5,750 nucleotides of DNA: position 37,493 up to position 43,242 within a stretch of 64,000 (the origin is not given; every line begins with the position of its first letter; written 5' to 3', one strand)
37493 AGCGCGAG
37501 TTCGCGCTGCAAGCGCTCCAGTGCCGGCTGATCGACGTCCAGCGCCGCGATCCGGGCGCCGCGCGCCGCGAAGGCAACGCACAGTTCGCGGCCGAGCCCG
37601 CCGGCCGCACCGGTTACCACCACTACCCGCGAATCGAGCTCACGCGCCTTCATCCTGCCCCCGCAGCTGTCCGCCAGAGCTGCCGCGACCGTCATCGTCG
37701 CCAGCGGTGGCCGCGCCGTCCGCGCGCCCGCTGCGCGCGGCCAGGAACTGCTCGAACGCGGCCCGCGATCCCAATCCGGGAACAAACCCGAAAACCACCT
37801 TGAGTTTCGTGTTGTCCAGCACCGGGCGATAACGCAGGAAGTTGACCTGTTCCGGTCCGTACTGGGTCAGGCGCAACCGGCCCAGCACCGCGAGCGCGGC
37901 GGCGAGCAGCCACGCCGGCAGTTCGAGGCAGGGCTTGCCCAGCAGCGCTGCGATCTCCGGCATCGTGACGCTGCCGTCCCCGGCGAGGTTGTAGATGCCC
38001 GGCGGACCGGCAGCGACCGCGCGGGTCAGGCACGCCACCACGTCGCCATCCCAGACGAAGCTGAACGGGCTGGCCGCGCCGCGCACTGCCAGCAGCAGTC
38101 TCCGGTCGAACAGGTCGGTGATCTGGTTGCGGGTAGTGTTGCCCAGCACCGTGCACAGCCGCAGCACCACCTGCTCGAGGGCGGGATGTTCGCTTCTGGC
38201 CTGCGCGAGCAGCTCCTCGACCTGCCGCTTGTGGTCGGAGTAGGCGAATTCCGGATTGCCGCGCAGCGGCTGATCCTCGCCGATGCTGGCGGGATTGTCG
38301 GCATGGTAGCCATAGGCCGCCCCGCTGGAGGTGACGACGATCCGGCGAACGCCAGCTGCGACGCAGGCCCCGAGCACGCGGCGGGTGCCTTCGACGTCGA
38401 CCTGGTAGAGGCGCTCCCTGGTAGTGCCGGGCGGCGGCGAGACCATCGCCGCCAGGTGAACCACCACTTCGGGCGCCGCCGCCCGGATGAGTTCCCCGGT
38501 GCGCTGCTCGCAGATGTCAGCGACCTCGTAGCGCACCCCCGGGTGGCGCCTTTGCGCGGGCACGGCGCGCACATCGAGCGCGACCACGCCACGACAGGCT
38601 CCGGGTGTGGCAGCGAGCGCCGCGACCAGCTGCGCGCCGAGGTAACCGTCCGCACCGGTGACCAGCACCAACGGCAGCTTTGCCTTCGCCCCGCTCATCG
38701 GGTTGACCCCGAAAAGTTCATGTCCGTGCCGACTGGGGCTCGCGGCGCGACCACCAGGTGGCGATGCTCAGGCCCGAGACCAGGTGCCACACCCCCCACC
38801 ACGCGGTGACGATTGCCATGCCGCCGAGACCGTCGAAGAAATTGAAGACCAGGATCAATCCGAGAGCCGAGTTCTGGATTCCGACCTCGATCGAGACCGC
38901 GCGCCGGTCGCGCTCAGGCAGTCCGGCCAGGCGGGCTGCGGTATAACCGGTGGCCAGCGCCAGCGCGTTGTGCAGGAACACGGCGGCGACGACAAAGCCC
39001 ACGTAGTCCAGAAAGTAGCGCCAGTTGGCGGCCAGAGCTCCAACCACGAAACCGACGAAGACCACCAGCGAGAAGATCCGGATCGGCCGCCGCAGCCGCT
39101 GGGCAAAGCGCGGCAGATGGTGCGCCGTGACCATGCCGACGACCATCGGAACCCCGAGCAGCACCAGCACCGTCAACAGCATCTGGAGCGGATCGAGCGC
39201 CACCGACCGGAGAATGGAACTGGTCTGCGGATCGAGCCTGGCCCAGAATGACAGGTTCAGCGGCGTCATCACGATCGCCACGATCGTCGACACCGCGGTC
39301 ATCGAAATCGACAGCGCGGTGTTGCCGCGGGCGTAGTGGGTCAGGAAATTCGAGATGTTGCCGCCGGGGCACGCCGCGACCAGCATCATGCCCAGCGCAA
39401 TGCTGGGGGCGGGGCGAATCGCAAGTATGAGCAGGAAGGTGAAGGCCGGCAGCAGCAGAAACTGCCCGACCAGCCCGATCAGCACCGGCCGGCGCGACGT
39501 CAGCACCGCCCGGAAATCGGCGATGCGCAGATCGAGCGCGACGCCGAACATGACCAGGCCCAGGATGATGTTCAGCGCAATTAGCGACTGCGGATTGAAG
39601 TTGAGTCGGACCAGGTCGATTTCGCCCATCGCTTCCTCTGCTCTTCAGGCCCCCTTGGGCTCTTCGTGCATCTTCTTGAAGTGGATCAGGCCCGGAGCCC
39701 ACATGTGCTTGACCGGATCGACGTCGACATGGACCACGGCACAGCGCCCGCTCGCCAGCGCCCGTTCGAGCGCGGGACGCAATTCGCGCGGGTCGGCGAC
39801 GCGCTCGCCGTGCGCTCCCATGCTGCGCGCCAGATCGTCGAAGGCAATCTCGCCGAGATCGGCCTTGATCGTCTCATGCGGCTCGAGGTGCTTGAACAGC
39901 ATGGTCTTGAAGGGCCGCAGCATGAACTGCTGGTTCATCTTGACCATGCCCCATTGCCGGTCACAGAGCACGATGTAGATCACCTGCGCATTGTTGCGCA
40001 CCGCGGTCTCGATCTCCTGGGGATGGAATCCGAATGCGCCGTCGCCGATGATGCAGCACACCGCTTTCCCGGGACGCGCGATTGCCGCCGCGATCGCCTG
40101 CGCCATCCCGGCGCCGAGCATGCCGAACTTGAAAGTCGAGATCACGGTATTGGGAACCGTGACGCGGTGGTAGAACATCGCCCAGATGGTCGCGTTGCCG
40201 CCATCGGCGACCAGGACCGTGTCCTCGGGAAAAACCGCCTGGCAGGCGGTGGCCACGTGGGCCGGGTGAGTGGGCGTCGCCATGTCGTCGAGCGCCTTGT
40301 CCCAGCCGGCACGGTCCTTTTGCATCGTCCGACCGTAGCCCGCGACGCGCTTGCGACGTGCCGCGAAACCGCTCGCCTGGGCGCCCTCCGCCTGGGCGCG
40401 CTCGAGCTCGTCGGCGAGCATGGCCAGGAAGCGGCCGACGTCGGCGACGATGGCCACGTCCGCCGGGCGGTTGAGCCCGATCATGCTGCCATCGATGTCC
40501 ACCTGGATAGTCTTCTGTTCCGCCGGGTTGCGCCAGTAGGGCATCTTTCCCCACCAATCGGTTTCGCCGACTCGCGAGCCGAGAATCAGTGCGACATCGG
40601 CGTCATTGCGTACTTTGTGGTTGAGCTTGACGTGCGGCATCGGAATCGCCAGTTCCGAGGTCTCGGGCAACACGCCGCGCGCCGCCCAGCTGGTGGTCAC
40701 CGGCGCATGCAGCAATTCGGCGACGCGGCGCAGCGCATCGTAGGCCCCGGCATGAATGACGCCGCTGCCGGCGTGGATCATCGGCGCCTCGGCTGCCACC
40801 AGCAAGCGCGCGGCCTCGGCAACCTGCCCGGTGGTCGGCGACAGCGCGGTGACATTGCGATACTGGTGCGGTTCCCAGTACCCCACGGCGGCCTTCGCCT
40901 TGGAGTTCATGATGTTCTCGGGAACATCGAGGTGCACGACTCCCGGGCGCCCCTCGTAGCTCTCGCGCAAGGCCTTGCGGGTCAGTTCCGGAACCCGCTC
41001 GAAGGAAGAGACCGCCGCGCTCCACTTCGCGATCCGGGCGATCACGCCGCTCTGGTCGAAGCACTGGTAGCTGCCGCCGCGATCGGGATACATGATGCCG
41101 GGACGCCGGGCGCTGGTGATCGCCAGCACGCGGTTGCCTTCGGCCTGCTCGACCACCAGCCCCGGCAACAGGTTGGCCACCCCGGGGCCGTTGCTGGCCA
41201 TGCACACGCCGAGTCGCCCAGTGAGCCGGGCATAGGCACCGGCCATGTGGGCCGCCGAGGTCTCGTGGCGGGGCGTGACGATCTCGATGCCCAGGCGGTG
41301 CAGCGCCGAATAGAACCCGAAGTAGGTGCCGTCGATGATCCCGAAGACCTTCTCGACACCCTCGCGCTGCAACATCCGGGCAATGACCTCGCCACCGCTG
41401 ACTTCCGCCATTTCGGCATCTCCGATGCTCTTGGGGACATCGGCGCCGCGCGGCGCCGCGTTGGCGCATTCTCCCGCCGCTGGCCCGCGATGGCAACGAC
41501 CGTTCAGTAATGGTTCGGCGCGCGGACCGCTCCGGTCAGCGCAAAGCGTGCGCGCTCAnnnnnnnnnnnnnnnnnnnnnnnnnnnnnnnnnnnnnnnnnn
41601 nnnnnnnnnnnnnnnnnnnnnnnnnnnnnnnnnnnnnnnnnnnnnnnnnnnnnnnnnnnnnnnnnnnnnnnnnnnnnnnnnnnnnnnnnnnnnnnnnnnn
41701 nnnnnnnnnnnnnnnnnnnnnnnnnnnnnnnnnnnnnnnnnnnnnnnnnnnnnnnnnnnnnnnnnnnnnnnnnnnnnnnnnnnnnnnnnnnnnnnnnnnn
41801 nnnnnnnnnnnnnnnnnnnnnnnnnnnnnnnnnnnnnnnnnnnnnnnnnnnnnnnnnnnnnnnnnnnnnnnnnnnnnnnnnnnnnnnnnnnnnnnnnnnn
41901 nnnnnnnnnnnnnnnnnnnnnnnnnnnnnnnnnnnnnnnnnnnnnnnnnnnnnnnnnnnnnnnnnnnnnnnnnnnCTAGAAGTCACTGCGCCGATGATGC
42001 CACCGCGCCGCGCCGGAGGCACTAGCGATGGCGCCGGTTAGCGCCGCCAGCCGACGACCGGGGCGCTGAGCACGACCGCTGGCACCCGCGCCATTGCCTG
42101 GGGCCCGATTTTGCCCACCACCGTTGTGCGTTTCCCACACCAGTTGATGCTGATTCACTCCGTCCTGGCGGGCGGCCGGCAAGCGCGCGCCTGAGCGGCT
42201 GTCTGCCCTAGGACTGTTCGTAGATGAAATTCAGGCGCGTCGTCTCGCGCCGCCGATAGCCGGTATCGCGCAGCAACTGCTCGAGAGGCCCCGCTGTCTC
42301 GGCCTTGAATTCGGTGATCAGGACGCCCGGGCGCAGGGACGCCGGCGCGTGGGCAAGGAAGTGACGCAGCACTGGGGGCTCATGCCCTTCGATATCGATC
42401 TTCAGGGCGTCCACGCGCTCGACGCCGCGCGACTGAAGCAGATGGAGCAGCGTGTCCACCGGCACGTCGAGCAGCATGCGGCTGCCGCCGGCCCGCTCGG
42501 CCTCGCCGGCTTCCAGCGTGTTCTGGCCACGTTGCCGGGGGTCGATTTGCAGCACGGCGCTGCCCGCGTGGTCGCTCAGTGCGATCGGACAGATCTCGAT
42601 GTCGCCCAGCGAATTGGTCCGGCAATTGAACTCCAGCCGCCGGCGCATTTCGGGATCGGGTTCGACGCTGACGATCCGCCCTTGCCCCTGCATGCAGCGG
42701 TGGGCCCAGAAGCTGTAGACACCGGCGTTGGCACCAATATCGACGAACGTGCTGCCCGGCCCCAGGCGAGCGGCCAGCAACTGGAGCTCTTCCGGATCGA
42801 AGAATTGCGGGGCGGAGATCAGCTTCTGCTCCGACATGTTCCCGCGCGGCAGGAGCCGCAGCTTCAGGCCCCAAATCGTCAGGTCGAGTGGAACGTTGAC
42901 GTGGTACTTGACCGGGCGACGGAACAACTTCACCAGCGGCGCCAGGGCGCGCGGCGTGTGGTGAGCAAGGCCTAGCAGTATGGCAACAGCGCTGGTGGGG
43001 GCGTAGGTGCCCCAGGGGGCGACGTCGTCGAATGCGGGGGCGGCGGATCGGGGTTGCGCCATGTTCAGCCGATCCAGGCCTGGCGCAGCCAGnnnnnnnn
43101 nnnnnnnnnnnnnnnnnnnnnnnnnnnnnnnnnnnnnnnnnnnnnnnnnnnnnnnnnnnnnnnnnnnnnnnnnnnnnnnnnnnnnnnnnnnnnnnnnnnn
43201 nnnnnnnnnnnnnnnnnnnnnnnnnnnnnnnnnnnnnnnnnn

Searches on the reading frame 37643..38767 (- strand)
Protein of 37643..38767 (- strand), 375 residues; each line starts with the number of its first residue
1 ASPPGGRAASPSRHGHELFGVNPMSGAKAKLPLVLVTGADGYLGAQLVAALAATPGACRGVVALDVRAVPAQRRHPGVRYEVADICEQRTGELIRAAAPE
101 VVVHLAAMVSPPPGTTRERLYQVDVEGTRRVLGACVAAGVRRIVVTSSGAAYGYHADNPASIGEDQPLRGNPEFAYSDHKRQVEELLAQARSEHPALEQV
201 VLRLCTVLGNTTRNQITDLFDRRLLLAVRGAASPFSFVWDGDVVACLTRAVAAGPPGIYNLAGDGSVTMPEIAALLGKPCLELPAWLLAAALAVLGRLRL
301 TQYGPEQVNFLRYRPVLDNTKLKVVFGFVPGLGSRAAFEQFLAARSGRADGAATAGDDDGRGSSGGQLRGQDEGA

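Call 89: search_protein_families(library=pfam, proteins=[window:37643-38767:-], max_evalue=0.00001)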
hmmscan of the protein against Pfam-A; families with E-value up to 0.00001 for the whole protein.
window:37643-38767:- (375 aa): 6 families
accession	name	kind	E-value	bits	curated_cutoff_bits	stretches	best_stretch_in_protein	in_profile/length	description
PF01370.27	Epimerase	-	9.4e-27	94.4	20.9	1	34-261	1-239/240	NAD dependent epimerase/dehydratase family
PF01073.25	3Beta_HSD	-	8.6e-19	68.1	22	1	35-213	1-187/280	3-beta hydroxysteroid dehydrogenase/isomerase family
PF16363.11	GDP_Man_Dehyd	-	2.4e-11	44.1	27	1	35-194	1-171/332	GDP-mannose 4,6 dehydratase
PF04321.23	RmlD_sub_bind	-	1.6e-08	34.4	27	1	34-220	3-164/287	RmlD substrate binding domain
PF07993.18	NAD_binding_4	-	8.3e-08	32.1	20.1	0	100-216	90-216/258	Male sterility protein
PF13460.12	NAD_binding_10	-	2.3e-06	28.1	27.2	1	38-189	1-133/184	NAD(P)H-binding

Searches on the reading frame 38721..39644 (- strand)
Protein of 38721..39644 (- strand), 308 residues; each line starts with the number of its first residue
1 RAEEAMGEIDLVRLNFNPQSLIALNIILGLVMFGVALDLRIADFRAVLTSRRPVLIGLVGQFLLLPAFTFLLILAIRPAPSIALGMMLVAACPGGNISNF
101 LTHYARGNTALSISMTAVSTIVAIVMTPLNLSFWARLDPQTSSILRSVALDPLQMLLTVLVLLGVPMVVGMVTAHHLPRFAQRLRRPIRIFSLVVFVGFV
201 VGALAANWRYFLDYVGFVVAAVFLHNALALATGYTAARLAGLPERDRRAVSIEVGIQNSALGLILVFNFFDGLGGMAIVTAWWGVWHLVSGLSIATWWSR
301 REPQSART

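Call 89: search_protein_families(library=pfam, proteins=[window:38721-39644:-], max_evalue=0.00001)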
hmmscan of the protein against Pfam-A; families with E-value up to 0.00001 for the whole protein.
window:38721-39644:- (308 aa): 2 families
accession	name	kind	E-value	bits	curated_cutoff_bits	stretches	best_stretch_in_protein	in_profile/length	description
PF01758.21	SBF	-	2.9e-38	131.9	24.3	1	26-210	2-187/191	Sodium Bile acid symporter family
PF13593.11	SBF_like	-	5e-15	56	25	1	24-288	35-301/313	SBF-like CPA transporter family (DUF4137)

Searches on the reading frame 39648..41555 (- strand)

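Call 89: search_protein_families(library=pfam, proteins=[window:39648-41555:-], max_evalue=0.00001)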
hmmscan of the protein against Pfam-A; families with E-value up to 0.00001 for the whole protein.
window:39648-41555:- (636 aa): 3 families
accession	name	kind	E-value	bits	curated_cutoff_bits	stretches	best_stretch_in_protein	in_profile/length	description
PF02775.26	TPP_enzyme_C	-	2.3e-33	115.5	21.9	1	451-610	1-151/151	Thiamine pyrophosphate enzyme, C-terminal TPP binding domain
PF02776.23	TPP_enzyme_N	-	8.4e-30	103.4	26.8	1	53-168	2-116/119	Thiamine pyrophosphate enzyme, N-terminal TPP binding domain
PF00205.28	TPP_enzyme_M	-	5.3e-29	101.1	30.4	1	245-380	1-137/137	Thiamine pyrophosphate enzyme, central domain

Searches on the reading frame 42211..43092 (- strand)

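Call 90: search_protein_families(library=pfam, proteins=[window:42211-43092:-], max_evalue=0.00001)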
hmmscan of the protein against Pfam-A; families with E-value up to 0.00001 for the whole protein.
window:42211-43092:- (294 aa): 1 family
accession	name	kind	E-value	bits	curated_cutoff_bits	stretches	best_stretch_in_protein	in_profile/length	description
PF05050.19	Methyltransf_21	-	1.6e-16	61.4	22.7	1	118-280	1-172/173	Methyltransferase FkbM domain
